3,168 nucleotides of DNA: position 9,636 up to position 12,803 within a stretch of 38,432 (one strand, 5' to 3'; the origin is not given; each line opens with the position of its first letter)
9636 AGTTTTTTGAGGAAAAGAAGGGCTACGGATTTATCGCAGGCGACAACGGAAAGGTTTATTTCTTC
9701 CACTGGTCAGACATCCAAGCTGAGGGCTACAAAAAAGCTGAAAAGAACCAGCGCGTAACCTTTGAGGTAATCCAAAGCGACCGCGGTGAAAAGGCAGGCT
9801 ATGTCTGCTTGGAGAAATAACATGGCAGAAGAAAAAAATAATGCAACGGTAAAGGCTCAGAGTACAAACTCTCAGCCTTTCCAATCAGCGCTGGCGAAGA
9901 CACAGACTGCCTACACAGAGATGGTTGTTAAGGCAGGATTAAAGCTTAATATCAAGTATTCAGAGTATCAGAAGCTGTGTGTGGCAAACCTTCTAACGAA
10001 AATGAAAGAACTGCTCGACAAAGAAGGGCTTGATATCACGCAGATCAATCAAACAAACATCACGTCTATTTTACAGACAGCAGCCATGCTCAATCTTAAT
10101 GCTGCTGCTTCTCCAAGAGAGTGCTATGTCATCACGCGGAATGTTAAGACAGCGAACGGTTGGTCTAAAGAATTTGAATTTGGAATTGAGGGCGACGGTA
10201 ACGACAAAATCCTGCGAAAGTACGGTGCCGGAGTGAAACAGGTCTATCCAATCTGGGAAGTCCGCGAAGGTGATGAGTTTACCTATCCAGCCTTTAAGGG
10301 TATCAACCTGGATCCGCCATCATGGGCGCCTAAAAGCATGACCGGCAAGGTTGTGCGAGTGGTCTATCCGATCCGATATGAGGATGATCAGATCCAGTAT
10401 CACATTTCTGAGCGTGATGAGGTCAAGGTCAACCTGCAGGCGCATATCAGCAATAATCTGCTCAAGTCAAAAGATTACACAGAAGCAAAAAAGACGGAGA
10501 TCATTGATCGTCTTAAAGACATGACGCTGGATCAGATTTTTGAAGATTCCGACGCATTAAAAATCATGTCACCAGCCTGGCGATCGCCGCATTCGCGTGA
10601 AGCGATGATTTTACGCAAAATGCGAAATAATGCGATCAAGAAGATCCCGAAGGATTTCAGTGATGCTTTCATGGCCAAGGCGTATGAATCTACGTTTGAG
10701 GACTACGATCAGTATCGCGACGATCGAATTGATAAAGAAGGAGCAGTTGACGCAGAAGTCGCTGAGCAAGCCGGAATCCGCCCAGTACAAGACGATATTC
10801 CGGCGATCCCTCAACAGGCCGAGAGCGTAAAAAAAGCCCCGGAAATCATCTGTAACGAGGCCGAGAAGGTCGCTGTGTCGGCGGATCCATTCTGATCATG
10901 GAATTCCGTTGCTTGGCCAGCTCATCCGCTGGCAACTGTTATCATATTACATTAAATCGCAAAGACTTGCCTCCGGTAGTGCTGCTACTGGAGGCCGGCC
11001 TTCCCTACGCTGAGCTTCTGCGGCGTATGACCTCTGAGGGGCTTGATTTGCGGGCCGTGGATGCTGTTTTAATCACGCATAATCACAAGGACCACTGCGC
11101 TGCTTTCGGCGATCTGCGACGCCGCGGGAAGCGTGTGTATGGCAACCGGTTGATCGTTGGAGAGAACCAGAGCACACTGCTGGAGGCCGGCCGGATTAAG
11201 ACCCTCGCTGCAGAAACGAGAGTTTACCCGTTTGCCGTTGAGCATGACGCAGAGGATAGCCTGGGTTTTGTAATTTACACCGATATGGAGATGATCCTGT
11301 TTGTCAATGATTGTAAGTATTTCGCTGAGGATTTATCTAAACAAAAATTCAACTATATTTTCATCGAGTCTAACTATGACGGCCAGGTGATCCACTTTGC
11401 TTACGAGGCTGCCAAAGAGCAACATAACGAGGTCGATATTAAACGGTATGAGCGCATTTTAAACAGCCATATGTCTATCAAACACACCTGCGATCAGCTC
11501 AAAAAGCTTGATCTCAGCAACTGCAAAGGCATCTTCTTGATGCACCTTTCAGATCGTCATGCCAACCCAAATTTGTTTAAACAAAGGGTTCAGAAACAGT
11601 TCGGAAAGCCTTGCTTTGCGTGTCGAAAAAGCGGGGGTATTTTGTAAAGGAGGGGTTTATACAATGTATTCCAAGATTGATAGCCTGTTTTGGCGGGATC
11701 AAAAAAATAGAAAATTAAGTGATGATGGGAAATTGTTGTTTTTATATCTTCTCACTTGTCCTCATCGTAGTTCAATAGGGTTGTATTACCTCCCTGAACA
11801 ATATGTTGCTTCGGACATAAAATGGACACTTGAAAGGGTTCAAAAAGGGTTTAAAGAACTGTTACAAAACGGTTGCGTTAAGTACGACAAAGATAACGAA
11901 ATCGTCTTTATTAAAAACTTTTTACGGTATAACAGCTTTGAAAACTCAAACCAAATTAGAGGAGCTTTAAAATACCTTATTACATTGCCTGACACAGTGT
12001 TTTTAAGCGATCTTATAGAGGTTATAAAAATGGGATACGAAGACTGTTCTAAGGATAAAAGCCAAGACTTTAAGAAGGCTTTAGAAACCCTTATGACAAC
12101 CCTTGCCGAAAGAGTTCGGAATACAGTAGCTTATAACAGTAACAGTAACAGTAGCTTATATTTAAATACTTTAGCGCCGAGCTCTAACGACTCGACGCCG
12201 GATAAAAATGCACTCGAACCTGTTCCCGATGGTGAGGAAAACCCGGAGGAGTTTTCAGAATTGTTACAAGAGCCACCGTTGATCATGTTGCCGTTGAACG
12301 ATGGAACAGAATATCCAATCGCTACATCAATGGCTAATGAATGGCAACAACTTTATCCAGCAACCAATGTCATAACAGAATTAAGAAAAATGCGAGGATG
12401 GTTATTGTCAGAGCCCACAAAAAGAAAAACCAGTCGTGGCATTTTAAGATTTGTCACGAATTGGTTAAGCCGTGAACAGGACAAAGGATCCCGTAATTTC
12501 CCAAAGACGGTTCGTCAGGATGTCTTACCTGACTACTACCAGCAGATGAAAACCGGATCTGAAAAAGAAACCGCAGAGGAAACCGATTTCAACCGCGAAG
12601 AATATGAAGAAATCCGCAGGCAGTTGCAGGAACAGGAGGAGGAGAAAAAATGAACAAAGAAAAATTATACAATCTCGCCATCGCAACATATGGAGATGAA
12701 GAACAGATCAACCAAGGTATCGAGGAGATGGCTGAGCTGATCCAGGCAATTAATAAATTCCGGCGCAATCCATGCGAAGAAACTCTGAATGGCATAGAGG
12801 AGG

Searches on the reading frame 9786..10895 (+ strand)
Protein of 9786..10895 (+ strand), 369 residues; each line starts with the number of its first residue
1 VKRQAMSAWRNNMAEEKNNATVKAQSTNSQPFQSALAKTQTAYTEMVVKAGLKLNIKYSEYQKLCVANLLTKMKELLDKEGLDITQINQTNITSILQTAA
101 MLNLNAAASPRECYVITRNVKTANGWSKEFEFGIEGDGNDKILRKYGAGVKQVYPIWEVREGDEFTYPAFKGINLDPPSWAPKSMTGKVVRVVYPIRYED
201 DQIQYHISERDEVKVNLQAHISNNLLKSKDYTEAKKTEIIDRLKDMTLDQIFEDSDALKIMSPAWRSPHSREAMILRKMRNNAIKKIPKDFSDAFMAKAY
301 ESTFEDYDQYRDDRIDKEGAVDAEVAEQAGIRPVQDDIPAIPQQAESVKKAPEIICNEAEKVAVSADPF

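Call 15: search_protein_families(library=pfam, proteins=[window:9786-10895:+], max_evalue=0.01)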
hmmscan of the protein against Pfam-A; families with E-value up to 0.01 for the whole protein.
window:9786-10895:+ (369 aa): 0 families

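Call 18: search_protein_families(library=phrogs, proteins=[window:9786-10895:+], max_evalue=0.001)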
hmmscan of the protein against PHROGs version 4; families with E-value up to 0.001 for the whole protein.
window:9786-10895:+ (369 aa): 1 family
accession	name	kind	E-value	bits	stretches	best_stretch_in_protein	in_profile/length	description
phrog_2185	-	DNA, RNA and nucleotide metabolism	5.3e-85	287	1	28-306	7-304/390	RecT-like ssDNA annealing protein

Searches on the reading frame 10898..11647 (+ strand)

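Call 15: search_protein_families(library=pfam, proteins=[window:10898-11647:+], max_evalue=0.01)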
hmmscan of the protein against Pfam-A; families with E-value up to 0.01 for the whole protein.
window:10898-11647:+ (249 aa): 3 families
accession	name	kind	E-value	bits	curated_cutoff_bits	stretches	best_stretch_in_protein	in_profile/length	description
PF12706.13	Lactamase_B_2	-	2.7e-12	47.2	27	1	45-183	23-194/200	Beta-lactamase superfamily domain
PF00753.33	Lactamase_B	-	3e-06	27.8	22.7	1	37-77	26-67/196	Metallo-beta-lactamase superfamily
PF13483.12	Lactamase_B_3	-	0.0059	17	24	0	50-102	33-77/160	Beta-lactamase superfamily domain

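Call 18: search_protein_families(library=phrogs, proteins=[window:10898-11647:+], max_evalue=0.001)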
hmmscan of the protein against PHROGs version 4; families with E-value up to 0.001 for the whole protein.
window:10898-11647:+ (249 aa): 1 family
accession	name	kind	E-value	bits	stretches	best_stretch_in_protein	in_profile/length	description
phrog_392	-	other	1.7e-49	170.2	1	1-240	6-245/348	metal-dependent hydrolase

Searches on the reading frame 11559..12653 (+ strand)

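Call 15: search_protein_families(library=pfam, proteins=[window:11559-12653:+], max_evalue=0.01)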
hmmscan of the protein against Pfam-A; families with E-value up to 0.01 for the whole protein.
window:11559-12653:+ (364 aa): 1 family
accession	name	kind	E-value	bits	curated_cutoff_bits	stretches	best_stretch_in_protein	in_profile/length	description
PF17784.7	Sulfotransfer_4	-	0.0036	17.6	22.8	0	255-359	77-178/215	Sulfotransferase domain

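Call 18: search_protein_families(library=phrogs, proteins=[window:11559-12653:+], max_evalue=0.001)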
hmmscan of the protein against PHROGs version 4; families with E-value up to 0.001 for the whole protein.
window:11559-12653:+ (364 aa): 7 families
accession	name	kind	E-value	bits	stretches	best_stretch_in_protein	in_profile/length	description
phrog_1701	-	DNA, RNA and nucleotide metabolism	6.4e-32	112.6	1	37-202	4-177/323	DnaD-like helicase loader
phrog_25711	-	unknown function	5.8e-28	99.1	1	36-163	5-118/164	-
phrog_25210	-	unknown function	5.3e-16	59.9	1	37-182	4-157/207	-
phrog_12196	-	unknown function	1.8e-12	48.3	1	37-153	4-126/297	-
phrog_6251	-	DNA, RNA and nucleotide metabolism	6.6e-12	46.5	1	36-187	3-158/284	replisome organizer DnaA-like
phrog_8064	-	DNA, RNA and nucleotide metabolism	9.2e-11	42.2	1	31-234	86-295/446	replication initiation protein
phrog_3171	-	DNA, RNA and nucleotide metabolism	0.00021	21.9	1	37-124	5-93/331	replication initiation protein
